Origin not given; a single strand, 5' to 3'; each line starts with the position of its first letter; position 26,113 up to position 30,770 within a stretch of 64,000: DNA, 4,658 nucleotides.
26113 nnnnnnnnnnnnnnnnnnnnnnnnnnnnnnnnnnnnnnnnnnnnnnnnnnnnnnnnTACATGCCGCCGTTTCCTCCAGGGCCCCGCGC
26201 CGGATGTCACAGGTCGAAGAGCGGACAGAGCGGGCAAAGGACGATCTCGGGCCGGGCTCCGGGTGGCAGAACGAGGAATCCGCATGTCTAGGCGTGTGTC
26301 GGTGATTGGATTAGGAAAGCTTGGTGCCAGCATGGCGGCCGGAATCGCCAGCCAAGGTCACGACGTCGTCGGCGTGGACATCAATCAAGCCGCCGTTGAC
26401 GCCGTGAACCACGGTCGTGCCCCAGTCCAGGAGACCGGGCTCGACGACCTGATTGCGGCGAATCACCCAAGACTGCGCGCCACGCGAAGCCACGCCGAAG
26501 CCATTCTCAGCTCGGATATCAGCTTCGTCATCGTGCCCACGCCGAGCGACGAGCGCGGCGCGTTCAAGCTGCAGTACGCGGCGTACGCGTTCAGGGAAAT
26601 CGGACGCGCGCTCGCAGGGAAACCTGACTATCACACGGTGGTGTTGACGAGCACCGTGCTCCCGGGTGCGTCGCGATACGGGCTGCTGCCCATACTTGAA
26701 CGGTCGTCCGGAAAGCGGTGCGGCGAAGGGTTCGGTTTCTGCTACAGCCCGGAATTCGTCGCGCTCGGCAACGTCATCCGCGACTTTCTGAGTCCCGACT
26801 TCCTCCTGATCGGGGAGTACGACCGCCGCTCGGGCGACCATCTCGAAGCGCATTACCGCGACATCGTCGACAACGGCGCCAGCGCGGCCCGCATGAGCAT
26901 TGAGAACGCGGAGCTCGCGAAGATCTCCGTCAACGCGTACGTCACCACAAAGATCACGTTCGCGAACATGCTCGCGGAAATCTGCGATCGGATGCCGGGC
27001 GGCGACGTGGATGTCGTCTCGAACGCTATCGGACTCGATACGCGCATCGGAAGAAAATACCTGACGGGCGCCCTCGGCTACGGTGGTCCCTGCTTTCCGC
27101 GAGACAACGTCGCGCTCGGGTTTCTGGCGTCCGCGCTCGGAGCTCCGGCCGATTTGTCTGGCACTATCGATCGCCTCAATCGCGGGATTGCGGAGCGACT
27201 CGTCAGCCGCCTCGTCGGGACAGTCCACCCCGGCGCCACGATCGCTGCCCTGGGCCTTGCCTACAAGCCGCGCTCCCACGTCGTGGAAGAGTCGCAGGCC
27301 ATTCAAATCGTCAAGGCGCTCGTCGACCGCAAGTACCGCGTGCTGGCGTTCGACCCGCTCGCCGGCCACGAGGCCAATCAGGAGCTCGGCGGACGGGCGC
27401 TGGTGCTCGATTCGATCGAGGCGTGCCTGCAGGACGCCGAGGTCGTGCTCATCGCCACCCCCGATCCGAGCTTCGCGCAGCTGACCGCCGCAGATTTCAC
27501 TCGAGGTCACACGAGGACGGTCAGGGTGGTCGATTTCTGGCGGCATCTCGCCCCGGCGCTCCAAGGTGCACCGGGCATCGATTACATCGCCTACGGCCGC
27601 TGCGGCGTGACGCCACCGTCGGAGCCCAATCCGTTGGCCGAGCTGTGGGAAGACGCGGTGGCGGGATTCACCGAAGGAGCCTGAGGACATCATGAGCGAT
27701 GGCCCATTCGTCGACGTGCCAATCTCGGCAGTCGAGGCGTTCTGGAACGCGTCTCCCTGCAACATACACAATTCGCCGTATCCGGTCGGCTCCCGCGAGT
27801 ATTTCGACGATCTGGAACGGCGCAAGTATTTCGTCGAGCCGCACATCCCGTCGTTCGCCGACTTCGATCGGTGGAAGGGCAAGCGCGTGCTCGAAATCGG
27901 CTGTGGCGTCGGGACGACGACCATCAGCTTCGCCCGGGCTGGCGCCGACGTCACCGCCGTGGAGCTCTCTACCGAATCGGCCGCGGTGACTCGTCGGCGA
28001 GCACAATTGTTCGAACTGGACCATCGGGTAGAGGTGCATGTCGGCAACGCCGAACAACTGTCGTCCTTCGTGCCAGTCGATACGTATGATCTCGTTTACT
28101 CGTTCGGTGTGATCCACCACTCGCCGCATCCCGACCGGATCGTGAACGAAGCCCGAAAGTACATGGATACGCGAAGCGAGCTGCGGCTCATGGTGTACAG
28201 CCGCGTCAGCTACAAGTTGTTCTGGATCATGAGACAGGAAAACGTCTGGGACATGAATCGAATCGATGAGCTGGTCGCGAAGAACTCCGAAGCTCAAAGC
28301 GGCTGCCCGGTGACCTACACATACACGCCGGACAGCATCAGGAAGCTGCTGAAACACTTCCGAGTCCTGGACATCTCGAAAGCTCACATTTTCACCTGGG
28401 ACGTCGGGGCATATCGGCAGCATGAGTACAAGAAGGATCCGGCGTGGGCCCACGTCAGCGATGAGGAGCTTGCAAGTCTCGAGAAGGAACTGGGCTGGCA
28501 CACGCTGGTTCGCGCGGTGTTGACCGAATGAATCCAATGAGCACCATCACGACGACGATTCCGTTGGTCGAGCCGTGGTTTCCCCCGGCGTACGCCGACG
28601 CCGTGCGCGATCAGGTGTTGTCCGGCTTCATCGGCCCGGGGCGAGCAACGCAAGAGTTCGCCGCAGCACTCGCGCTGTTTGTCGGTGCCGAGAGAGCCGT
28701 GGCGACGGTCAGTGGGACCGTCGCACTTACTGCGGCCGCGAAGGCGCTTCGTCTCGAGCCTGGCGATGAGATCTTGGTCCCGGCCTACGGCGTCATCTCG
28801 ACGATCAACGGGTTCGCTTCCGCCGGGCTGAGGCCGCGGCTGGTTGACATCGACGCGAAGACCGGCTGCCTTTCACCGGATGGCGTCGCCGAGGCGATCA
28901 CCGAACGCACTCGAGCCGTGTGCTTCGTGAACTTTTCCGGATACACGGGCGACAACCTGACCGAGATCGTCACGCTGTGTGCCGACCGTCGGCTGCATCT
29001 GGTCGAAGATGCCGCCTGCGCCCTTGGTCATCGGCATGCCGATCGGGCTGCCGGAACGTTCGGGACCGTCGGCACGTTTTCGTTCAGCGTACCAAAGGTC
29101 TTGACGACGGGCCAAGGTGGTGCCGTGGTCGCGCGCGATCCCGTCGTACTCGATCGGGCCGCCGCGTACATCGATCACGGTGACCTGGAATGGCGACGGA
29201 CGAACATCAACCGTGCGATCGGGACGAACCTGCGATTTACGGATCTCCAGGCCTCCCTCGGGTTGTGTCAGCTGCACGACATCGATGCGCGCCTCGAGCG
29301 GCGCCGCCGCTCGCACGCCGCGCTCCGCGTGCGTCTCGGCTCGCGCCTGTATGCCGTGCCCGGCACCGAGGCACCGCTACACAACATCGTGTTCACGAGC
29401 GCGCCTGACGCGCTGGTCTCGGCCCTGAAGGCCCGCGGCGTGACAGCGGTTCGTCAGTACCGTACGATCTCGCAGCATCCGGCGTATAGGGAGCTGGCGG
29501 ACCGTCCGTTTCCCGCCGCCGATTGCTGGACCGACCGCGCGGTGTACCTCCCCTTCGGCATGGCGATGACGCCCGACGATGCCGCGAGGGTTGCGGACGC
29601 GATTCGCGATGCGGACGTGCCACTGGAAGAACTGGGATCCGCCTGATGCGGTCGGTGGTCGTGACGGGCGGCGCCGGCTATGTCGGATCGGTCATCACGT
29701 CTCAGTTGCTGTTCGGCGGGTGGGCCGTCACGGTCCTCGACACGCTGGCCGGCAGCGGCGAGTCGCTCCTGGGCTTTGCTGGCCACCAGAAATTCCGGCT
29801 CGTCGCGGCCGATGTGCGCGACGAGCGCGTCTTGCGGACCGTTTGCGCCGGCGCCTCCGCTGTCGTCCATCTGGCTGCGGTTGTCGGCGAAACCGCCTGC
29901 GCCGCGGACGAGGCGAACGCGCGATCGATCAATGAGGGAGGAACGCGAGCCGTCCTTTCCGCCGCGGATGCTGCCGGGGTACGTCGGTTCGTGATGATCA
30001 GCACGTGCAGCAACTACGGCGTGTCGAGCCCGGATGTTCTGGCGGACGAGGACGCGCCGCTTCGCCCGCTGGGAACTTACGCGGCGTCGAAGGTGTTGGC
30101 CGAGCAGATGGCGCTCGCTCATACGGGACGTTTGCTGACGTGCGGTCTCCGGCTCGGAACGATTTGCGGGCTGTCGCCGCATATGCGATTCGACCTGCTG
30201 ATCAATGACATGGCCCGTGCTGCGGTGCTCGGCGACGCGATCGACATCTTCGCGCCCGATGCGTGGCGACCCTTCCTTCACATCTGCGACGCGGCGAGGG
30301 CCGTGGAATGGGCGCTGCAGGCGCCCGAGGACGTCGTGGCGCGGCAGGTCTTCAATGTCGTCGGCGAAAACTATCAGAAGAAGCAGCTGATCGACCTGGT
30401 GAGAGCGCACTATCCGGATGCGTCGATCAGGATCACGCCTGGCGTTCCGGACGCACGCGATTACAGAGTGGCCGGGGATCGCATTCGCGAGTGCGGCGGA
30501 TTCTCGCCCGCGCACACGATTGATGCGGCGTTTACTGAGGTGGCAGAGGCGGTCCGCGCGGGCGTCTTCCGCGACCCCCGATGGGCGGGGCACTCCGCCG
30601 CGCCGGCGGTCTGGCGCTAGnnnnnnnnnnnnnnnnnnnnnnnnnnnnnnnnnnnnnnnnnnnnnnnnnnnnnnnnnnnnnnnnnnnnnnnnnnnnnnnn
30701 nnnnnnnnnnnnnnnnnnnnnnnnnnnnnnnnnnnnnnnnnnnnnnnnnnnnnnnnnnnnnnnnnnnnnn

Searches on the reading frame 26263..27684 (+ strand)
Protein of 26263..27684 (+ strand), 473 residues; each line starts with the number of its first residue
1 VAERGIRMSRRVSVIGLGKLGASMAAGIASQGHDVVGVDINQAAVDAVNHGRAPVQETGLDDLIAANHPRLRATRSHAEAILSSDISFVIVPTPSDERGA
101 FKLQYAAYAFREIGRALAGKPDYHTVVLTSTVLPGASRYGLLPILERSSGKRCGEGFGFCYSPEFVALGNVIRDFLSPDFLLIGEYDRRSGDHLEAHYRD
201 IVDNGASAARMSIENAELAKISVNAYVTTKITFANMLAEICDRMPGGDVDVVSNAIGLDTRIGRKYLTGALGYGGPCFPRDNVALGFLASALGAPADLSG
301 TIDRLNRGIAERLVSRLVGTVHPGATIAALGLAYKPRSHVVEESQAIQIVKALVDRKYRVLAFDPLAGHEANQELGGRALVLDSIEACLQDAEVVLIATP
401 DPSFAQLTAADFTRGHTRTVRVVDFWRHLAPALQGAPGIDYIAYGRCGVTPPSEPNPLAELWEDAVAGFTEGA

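Call 10: search_protein_families(library=pfam, proteins=[window:26263-27684:+])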
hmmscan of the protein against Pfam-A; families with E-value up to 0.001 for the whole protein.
window:26263-27684:+ (473 aa): 8 families
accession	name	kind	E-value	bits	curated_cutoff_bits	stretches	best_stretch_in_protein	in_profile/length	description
PF03721.20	UDPG_MGDP_dh_N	-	4.9e-41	140.8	27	1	11-193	2-183/187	UDP-glucose/GDP-mannose dehydrogenase family, NAD binding domain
PF00984.24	UDPG_MGDP_dh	-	1.2e-23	83.4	25.4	1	214-307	1-93/94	UDP-glucose/GDP-mannose dehydrogenase family, central domain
PF03720.21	UDPG_MGDP_dh_C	-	4.3e-15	56.4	30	1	328-428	1-100/103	UDP-glucose/GDP-mannose dehydrogenase family, UDP binding domain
PF03446.21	NAD_binding_2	-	6.6e-08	33.2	21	1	12-96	2-68/161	NAD binding domain of 6-phosphogluconate dehydrogenase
PF02254.24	TrkA_N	-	7.7e-05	23.4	23.8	0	13-50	2-39/116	TrkA-N domain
PF02737.24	3HCDH_N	-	9.8e-05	22.8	22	1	12-49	2-39/180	3-hydroxyacyl-CoA dehydrogenase, NAD binding domain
PF01210.29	NAD_Gly3P_dh_N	-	0.00011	22.7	23.1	0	12-93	2-79/158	NAD-dependent glycerol-3-phosphate dehydrogenase N-terminus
PF03807.23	F420_oxidored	-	0.00018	22.5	21.6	0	11-92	1-68/94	NADP oxidoreductase coenzyme F420-dependent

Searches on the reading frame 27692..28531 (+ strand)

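Call 10: search_protein_families(library=pfam, proteins=[window:27692-28531:+])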
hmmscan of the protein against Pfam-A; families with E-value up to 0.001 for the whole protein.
window:27692-28531:+ (279 aa): 10 families
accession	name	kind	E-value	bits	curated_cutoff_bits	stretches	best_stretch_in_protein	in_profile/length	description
PF13649.12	Methyltransf_25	-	1.4e-15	58.1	27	1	66-156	1-91/97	Methyltransferase domain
PF08241.18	Methyltransf_11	-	2.5e-15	57.3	21.2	1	67-157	1-86/95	Methyltransferase domain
PF13847.12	Methyltransf_31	-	8.3e-15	55.2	27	1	62-185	3-127/145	Methyltransferase domain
PF08242.18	Methyltransf_12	-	1e-14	55.4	30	1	67-158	1-92/98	Methyltransferase domain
PF13489.12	Methyltransf_23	-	1.6e-13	51.2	27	1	44-177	5-124/164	Methyltransferase domain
PF02353.26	CMAS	-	5.4e-09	36.2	27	1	62-144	62-140/273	Mycolic acid cyclopropane synthetase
PF09445.16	Methyltransf_15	-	4.3e-07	30.1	22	1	64-136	2-76/165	RNA cap guanine-N2 methyltransferase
PF05175.20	MTS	-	1.5e-05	25.2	23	1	62-175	31-147/170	Methyltransferase small domain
PF08003.17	Methyltransf_9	-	0.00038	20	23.8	1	60-149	113-200/315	Protein of unknown function (DUF1698)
PF13578.12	Methyltransf_24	-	0.00099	20.4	26.3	0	67-136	1-73/105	Methyltransferase domain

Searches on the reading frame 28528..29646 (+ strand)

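Call 71: search_protein_families(library=pfam, proteins=[window:28528-29646:+], max_evalue=0.00001)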
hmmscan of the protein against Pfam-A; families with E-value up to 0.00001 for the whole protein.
window:28528-29646:+ (372 aa): 4 families
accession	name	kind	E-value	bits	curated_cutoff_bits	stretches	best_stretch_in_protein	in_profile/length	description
PF01041.23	DegT_DnrJ_EryC1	-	7.8e-73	246.2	19.8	1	24-360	9-360/360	DegT/DnrJ/EryC1/StrS aminotransferase family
PF00155.27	Aminotran_1_2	-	8.5e-10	38.8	19.7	1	35-163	38-187/361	Aminotransferase class I and II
PF01212.27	Beta_elim_lyase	-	8.6e-08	32.3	27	1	39-267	32-262/288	Beta-eliminating lyase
PF00266.25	Aminotran_5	-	2.1e-07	30.7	21.5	1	46-173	50-187/371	Aminotransferase class-V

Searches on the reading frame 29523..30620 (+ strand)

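Call 71: search_protein_families(library=pfam, proteins=[window:29523-30620:+], max_evalue=0.00001)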
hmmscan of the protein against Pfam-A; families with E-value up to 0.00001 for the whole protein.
window:29523-30620:+ (365 aa): 7 families
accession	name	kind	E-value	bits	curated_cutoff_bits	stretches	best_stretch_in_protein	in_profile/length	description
PF01370.27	Epimerase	-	4.3e-38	131.5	20.9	1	45-279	1-239/240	NAD dependent epimerase/dehydratase family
PF01073.25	3Beta_HSD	-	4.8e-21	75.4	22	1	46-216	1-183/280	3-beta hydroxysteroid dehydrogenase/isomerase family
PF16363.11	GDP_Man_Dehyd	-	6.9e-20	72.2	27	1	47-276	2-251/332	GDP-mannose 4,6 dehydratase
PF13460.12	NAD_binding_10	-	3.1e-11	43.9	27.2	1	49-195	1-129/184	NAD(P)H-binding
PF04321.23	RmlD_sub_bind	-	6.4e-11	42.3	27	1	44-203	2-142/287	RmlD substrate binding domain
PF02719.21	Polysacc_synt_2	-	1.9e-08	34.3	20.2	1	45-161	1-128/293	Polysaccharide biosynthesis protein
PF07993.18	NAD_binding_4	-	8.5e-08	32.1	20.1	1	101-218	79-210/258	Male sterility protein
